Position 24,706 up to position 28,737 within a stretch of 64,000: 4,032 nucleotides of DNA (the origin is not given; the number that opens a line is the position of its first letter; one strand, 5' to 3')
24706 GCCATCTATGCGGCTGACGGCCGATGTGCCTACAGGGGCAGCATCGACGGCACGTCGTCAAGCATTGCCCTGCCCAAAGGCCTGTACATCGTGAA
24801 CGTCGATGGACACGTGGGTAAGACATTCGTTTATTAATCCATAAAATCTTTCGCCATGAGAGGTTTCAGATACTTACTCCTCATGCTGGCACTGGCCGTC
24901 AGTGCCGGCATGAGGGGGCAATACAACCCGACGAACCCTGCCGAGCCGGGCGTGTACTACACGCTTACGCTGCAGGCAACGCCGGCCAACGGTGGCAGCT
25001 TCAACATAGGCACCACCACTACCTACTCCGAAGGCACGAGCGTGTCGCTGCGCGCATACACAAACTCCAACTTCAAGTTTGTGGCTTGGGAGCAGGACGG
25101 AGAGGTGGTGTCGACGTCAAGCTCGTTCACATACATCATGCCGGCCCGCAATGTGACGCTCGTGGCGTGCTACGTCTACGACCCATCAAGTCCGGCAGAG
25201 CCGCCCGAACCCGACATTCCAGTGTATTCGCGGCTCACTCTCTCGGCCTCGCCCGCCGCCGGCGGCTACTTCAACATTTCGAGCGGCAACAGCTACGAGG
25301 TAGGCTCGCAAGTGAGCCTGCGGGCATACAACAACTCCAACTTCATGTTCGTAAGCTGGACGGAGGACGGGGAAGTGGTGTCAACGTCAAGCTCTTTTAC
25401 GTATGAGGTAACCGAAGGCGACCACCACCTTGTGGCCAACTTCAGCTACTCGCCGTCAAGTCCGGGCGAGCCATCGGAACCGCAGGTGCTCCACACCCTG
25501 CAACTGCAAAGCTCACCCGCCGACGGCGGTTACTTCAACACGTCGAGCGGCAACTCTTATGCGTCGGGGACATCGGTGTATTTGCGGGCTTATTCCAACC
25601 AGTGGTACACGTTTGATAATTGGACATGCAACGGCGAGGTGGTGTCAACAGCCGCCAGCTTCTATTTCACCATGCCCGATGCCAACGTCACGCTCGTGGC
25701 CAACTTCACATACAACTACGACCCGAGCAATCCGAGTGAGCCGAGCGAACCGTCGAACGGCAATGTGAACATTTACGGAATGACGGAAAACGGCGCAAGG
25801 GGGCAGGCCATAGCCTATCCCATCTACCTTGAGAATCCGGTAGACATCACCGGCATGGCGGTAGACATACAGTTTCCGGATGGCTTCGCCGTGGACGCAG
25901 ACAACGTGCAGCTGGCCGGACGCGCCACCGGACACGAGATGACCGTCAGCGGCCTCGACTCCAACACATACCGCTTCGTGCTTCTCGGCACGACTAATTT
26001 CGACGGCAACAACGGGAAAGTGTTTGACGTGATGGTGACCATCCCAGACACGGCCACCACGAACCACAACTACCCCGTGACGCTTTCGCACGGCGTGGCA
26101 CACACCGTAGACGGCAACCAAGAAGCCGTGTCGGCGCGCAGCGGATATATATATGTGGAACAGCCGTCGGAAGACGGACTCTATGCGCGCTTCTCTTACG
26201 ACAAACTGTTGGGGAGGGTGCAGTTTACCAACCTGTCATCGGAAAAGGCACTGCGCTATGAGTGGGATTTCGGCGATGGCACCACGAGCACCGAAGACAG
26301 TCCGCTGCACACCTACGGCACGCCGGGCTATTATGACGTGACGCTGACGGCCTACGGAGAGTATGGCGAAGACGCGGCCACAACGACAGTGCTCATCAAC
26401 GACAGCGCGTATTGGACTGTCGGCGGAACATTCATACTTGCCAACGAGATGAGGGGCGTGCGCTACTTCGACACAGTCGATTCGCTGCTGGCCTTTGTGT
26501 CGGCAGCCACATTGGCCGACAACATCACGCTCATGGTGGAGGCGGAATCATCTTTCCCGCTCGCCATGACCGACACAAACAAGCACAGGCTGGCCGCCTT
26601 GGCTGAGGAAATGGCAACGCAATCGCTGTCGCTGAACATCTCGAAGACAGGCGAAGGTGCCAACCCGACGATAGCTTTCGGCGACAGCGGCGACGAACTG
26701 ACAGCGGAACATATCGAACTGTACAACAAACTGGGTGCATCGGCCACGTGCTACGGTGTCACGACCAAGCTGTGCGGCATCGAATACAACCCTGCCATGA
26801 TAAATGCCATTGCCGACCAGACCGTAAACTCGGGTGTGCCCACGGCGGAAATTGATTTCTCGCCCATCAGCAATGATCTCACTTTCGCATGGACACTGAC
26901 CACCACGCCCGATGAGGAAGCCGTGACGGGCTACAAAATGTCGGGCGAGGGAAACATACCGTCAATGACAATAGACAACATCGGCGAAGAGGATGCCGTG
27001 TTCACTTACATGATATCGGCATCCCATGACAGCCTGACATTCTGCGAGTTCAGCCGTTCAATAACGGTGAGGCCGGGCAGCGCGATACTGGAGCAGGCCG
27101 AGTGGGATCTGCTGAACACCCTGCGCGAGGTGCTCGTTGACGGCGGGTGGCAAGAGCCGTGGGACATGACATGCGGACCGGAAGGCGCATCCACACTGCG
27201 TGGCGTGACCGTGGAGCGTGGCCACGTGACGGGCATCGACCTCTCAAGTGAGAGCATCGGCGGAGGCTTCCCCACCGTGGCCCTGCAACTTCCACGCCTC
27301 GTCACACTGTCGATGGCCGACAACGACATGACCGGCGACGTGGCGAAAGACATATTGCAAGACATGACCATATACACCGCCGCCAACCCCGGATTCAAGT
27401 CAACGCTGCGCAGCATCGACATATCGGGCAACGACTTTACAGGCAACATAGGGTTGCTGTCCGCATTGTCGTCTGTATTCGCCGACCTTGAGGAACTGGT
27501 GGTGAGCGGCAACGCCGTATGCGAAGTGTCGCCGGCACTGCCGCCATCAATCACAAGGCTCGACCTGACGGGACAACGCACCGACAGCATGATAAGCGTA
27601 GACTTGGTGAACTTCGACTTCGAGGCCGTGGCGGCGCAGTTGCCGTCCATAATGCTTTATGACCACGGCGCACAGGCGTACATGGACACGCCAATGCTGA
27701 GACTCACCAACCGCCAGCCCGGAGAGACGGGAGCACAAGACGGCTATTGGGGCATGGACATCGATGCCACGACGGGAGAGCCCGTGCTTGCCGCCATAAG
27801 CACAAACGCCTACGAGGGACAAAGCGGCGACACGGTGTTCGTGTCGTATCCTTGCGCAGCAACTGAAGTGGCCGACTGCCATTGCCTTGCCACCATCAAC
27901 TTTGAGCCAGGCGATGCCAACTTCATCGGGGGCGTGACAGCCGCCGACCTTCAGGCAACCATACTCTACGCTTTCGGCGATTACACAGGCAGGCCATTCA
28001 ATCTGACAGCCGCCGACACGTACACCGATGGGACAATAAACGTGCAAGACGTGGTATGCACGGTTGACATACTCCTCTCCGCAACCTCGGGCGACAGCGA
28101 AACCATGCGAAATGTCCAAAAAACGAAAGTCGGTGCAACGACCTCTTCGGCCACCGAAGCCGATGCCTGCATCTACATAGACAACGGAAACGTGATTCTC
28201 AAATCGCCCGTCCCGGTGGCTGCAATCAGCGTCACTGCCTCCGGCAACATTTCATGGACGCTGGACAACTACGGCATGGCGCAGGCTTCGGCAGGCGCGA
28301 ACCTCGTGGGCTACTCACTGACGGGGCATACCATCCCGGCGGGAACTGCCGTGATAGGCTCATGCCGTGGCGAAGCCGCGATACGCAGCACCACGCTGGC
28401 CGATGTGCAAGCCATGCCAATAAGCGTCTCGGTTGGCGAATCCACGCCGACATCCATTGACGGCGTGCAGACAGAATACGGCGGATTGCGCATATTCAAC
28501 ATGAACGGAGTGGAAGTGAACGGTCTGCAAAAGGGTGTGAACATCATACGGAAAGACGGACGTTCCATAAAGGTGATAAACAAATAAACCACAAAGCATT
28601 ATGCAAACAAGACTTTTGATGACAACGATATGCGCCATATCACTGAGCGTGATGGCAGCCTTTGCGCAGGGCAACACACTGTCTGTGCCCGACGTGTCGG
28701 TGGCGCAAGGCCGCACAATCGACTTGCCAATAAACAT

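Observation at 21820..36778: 15-kb operon of three T9SS surface proteins with cohesin-like and dockerin-like modules and no recognisable enzyme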

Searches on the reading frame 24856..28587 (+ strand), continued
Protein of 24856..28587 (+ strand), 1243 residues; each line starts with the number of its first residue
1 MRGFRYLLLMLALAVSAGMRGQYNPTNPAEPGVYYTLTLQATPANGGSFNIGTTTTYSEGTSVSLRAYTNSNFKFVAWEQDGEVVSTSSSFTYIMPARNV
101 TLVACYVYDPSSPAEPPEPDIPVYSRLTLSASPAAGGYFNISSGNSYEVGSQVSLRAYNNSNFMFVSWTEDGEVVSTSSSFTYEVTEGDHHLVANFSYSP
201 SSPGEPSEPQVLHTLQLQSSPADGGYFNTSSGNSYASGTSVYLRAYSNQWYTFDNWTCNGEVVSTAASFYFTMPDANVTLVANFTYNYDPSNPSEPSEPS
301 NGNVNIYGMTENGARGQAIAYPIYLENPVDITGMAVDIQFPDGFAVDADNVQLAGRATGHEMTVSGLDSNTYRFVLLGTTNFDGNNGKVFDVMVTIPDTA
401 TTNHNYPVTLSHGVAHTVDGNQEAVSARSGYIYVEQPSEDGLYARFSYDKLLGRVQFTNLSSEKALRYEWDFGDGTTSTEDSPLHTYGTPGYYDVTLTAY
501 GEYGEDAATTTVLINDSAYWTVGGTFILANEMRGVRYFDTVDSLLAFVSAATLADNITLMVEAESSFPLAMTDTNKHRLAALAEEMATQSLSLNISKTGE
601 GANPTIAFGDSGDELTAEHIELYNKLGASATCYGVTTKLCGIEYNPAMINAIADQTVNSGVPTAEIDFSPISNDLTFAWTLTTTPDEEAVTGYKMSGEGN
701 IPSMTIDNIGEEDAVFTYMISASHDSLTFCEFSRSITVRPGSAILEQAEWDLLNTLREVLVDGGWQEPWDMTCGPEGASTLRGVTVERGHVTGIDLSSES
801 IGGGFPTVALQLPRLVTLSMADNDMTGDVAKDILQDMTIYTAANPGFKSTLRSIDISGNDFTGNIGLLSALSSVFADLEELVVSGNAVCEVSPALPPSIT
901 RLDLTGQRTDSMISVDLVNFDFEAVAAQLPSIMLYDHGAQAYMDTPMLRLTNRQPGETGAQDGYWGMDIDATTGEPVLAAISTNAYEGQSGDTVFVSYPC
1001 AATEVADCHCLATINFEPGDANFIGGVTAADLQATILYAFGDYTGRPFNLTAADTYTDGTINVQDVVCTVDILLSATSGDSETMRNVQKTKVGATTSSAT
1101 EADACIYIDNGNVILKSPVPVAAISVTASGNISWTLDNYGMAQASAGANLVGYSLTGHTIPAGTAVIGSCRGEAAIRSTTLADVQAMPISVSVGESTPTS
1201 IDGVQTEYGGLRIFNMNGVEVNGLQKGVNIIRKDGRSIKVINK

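Call 82: search_protein_families(library=pfam, proteins=[L003:10001-16756:+, L047:17641-19470:+, L047:19511-20758:+, L060:17385-18422:+, L045:15300-16517:+, L047:11386-17607:+], max_evalue=0.01)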
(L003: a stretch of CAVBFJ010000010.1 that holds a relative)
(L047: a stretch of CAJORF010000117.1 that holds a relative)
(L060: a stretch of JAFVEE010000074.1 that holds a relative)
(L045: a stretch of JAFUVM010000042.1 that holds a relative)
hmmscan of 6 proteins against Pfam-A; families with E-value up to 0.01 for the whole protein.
L003:10001-16756:+ (2252 aa): 7 families
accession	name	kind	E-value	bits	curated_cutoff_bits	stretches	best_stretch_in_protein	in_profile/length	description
PF07705.17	CARDB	-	1.4e-64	215.1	22.7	7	1816-1925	2-99/101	CARDB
PF18998.6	Flg_new_2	-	9.2e-31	106.1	23.6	3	38-109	2-72/73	Divergent InlB B-repeat domain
PF18911.6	PKD_4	-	8.9e-14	51.7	27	1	454-505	23-74/85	PKD domain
PF00801.26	PKD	-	2.8e-13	50.1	23.5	1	453-512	15-78/80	PKD domain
PF16158.11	N_BRCA1_IG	-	8.9e-10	39.5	28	1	1456-1556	5-103/108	Ig-like domain from next to BRCA1 gene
PF16820.11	PKD_3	-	2.9e-06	27.5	26.3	0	463-499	31-66/68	PKD-like domain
PF19271.4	Nis1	-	5.6e-05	24.2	27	0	1819-1845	4-30/114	Nis1 family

L047:17641-19470:+ (610 aa): 3 families
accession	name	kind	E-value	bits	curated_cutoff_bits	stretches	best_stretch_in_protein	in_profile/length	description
PF02368.24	Big_2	-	2e-22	79.4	22.8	3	204-274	3-68/79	Bacterial Ig-like domain (group 2)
PF00404.24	Dockerin_1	-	1e-13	51.7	22.9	1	531-588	1-57/57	Dockerin type I domain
PF22359.2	Big-like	-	1.4e-06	28.9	27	1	328-371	5-46/48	Bacterial Ig-like domain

L047:19511-20758:+ (416 aa): 0 families

L060:17385-18422:+ (346 aa): 0 families

L045:15300-16517:+ (406 aa): 1 family
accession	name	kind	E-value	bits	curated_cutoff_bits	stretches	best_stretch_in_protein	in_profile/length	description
PF21514.3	FimA-like_C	-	0.0065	16.6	27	0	78-172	54-158/189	FimA-like major fimbrial subunit protein, C-terminal domain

L047:11386-17607:+ (2074 aa): 7 families
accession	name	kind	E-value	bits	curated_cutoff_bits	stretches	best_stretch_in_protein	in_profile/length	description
PF00404.24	Dockerin_1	-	7e-15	55.4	22.9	1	1996-2052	2-57/57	Dockerin type I domain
PF07705.17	CARDB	-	2.1e-07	31.5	22.7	0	724-831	8-99/101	CARDB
PF13620.12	CarboxypepD_reg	-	6e-06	27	32.3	1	1178-1249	10-80/82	Carboxypeptidase regulatory-like domain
PF16397.10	DUF5006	-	1.3e-05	24.9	34.1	1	380-478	130-234/263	Domain of unknown function (DUF5006)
PF10633.15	NPCBM_assoc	-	8.1e-05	23.2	24.4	1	954-1009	2-58/78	NPCBM-associated, NEW3 domain of alpha-galactosidase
PF13205.12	Big_5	-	8.7e-05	23.6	23.6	1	1885-1990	2-104/105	Bacterial Ig-like domain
PF09430.16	EMC7_beta-sandw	-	0.0013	19.3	26.6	0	1195-1245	17-69/122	ER membrane protein complex subunit 7, beta-sandwich domain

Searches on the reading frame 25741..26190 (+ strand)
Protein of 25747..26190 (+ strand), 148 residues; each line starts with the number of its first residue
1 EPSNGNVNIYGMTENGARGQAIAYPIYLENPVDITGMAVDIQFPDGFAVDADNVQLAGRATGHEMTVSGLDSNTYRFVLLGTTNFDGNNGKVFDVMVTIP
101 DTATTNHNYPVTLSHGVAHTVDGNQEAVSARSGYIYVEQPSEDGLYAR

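Call 12: search_solved_structures(query=window:25747-26190:+, max_evalue=10, show_alignments=2)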
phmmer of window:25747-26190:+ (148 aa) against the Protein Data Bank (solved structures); distinct sequences matched with E-value up to 10: 0.

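Call 21: search_solved_structures(query=A1, max_evalue=10, show_alignments=2)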
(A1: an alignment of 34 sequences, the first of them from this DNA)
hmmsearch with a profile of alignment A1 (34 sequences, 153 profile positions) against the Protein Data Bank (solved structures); distinct sequences matched with E-value up to 10: 13.
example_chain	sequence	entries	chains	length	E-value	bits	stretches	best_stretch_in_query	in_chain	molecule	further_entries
2xdh_A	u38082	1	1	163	1.2e-05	28.4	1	11-112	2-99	COHESIN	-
5n5p_A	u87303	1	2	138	0.00013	24.9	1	17-143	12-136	Putative cellulosomal scaffoldin protein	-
5m2o_A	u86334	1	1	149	0.00028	23.9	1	76-150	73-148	Putative cellulosomal scaffoldin protein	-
5aoz_A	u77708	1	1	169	0.0028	20.7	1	91-149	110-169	PUTATIVE CELLULOSOMAL SCAFFOLDIN PROTEIN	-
4uyp_A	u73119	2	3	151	0.0078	19.2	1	20-146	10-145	Cellulosomal scaffoldin anchoring protein C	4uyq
2zf9_A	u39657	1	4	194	0.029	17.3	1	59-131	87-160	ScaE cell-surface anchored scaffoldin protein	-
5m2s_A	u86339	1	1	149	0.04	16.9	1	96-149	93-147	Putative cellulosomal scaffoldin protein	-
8feh_D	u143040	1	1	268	0.071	16.1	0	98-143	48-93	Minor capsid protein A1 fusion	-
8v2b_B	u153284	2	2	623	0.25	14.3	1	83-131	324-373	Interleukin-6 receptor subunit beta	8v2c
4poi_A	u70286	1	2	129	0.26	14.2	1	102-140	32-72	Putative periplasmic protein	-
8qy4_C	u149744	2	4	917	0.34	13.9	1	84-131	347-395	Interleukin-6 receptor subunit beta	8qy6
5lgd_A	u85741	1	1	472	0.39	13.7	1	43-125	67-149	Platelet glycoprotein 4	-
8qy5_A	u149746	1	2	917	0.5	13.3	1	84-131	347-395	Interleukin-6 receptor subunit beta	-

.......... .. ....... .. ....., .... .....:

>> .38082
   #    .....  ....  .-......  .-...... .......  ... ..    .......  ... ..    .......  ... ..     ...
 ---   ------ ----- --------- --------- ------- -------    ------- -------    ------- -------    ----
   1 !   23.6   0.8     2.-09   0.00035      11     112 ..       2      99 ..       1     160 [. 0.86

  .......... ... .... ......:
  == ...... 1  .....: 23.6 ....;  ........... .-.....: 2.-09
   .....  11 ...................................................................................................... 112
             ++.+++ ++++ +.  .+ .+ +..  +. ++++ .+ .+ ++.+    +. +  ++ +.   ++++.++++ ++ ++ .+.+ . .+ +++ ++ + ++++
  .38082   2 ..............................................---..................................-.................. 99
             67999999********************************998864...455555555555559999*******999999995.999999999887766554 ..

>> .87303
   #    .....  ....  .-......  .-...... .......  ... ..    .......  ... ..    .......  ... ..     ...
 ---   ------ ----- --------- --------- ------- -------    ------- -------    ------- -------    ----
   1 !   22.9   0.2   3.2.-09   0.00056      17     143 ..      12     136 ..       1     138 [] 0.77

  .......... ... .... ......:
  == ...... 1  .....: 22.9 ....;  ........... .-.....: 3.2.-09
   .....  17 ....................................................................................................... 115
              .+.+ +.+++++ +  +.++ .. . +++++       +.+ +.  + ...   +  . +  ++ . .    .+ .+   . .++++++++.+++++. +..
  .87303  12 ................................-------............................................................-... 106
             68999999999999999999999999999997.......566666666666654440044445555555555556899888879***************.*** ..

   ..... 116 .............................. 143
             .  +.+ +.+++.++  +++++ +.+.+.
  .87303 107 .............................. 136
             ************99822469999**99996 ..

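Call 23: search_protein_families(library=pfam, alignment_id=A1, max_evalue=1)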
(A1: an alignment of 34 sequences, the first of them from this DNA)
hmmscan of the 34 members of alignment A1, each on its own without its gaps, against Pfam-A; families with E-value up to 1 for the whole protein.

A. member 1, seq(150 aa): 0 families

B. families by the number of members that match (of 34 scanned): 21 families
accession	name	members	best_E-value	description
PF00963.24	Cohesin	9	2.5e-08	Cohesin domain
PF10633.15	NPCBM_assoc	3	0.00024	NPCBM-associated, NEW3 domain of alpha-galactosidase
PF03345.20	OST48_N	1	7.5e-05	OST48, N-terminal domain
PF24307.1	DUF7486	1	0.021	Family of unknown function (DUF7486)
PF07677.20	A2M_recep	1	0.026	A-macroglobulin receptor binding domain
PF20606.3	DUF6799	1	0.027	Domain of unknown function (DUF6799)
PF14352.11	DUF4402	1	0.035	Domain of unknown function (DUF4402)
PF16449.10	MatB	1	0.039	Fimbrillin MatB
PF17879.7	DNA_ligase_C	1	0.056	DNA ligase C-terminal domain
PF18755.6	RAMA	1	0.058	Restriction Enzyme Adenine Methylase Associated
PF01886.21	DUF61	1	0.065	Protein of unknown function DUF61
PF17357.7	FIT1_2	1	0.073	Facilitor Of iron transport 1 and 2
PF19464.4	DUF6001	1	0.076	Family of unknown function (DUF6001)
PF24798.1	Ig-CFAP74_4th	1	0.083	CFAP74 forth Ig-like domain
PF15418.12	DUF4625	1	0.1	Domain of unknown function (DUF4625)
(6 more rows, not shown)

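Call 60: predict_structure(alignment_id=A1)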
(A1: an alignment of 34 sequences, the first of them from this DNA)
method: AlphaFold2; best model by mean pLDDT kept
length: 150 residues; sequences in the alignment: 34
mean_pLDDT: 92.8   pTM: 0.85
mean pLDDT of the five models: 92.8, 91.9, 91.8, 91.3, 91.0
residues with pLDDT >= 90: 133; 70-90: 5; 50-70: 8; < 50: 4
segments of 3 or more residues with pLDDT < 50: 1-4
pLDDT, mean of each block of 10 residues (from residue 1): 64 97 98 96 98 97 97 97 95 98 98 98 95 97 68
secondary structure, 60 per line:
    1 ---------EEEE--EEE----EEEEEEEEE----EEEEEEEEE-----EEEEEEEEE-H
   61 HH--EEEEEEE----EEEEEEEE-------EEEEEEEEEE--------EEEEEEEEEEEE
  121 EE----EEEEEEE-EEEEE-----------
elements in order: E10-13 E16-18 E23-31 E36-44 E50-58 E65-71 E76-83 E91-100 E109-122 E127-133 E135-139

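Call 62: fold_search(model_id=the predicted structure, library=pdb)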
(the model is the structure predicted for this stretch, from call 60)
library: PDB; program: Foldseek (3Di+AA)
matches with E <= 10: 1992; with E <= 0.001: 107
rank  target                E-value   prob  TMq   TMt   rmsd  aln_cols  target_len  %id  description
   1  2xdh                  5.7e-10  1.00  0.75  0.81   3.0       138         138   16  Non-cellulosomal cohesin from the hyperthermophilic archaeon Archaeoglobus fulgidus (released 2010-05-26)
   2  6kgf_A                2.5e-09  1.00  0.75  0.78   2.8       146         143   14  Crystal structure of CaDoc0917(R16D)-CaCohA2 complex at pH 8.2 (released 2020-07-08)
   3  6kgc_A                3.5e-09  1.00  0.75  0.77   2.8       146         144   15  Crystal structure of CaDoc0917(R49D)-CaCohA2 complex at pH 5.4 (released 2020-07-08)
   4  2vn5_C                5.3e-09  1.00  0.73  0.74   3.5       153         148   14  The Clostridium cellulolyticum dockerin displays a dual binding mode for its cohesin partner (released 2008-05-20)
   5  2vn5_A                8.6e-09  1.00  0.73  0.76   2.6       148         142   14  The Clostridium cellulolyticum dockerin displays a dual binding mode for its cohesin partner (released 2008-05-20)
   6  6kgd_A                9.1e-09  1.00  0.76  0.78   2.8       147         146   15  Crystal structure of CaDoc0917(R49D)-CaCohA2 complex at pH 8.0 (released 2020-07-08)
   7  6kgf_C                1.1e-08  1.00  0.75  0.76   2.7       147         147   15  Crystal structure of CaDoc0917(R16D)-CaCohA2 complex at pH 8.2 (released 2020-07-08)
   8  4dh2_A                1.1e-08  1.00  0.67  0.64   5.5       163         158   12  Crystal structure of Coh-OlpC(Cthe_0452)-Doc435(Cthe_0435) complex: A novel type I Cohesin-Dockerin complex from Clost (released 2012-11-28)
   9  1g1k_A                1.2e-08  1.00  0.71  0.74   2.9       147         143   14  COHESIN MODULE FROM THE CELLULOSOME OF CLOSTRIDIUM CELLULOLYTICUM (released 2000-11-22)
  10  6kge_A                1.3e-08  1.00  0.74  0.78   2.5       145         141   14  Crystal structure of CaDoc0917(R16D)-CaCohA2 complex at pH 5.5 (released 2020-07-08)
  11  5nrm_A                1.4e-08  1.00  0.76  0.81   2.3       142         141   13  Crystal structure of the sixth cohesin from Acetivibrio cellulolyticus' scaffoldin B in complex with Cel5 dockerin S51 (released 2018-01-31)
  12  5n5p_C                1.5e-08  1.00  0.65  0.70   4.5       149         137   15  Crystal structure of Ruminococcus flavefaciens' type III complex containing the fifth cohesin from scaffoldin B and th (released 2018-02-28)
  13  5n5p_A                1.6e-08  1.00  0.66  0.71   4.4       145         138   15  Crystal structure of Ruminococcus flavefaciens' type III complex containing the fifth cohesin from scaffoldin B and th (released 2018-02-28)
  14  4ums                  2.1e-08  1.00  0.66  0.64   3.8       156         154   13  The crystal structure of the seventh ScaB type I cohesin from Pseudobacteroides cellulosolvens (released 2015-05-06)
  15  4dh2_C                2.6e-08  1.00  0.72  0.69   5.1       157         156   13  Crystal structure of Coh-OlpC(Cthe_0452)-Doc435(Cthe_0435) complex: A novel type I Cohesin-Dockerin complex from Clost (released 2012-11-28)
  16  4uyp_C                4.1e-08  1.00  0.72  0.74   2.8       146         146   14  High resolution structure of the third cohesin ScaC in complex with the ScaB dockerin with a mutation in the N-termina (released 2015-04-15)
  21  1aoh_A                9.5e-08  1.00  0.73  0.76   2.4       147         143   11  SINGLE COHESIN DOMAIN FROM THE SCAFFOLDING PROTEIN CIPA OF THE CLOSTRIDIUM THERMOCELLUM CELLULOSOME (released 1998-07-08)
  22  4uyp_A                1.4e-07  1.00  0.73  0.76   2.7       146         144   14  High resolution structure of the third cohesin ScaC in complex with the ScaB dockerin with a mutation in the N-termina (released 2015-04-15)
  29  2ccl_A                2.8e-07  1.00  0.70  0.71   4.8       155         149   12  THE S45A, T46A MUTANT OF THE TYPE I COHESIN-DOCKERIN COMPLEX FROM THE CELLULOSOME OF CLOSTRIDIUM THERMOCELLUM (released 2007-02-13)
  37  1aoh_B                1.1e-06  1.00  0.70  0.71   3.4       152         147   11  SINGLE COHESIN DOMAIN FROM THE SCAFFOLDING PROTEIN CIPA OF THE CLOSTRIDIUM THERMOCELLUM CELLULOSOME (released 1998-07-08)
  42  1ohz_A                2.1e-06  1.00  0.70  0.74   3.0       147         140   13  Cohesin-Dockerin complex from the cellulosome of Clostridium thermocellum (released 2003-11-20)
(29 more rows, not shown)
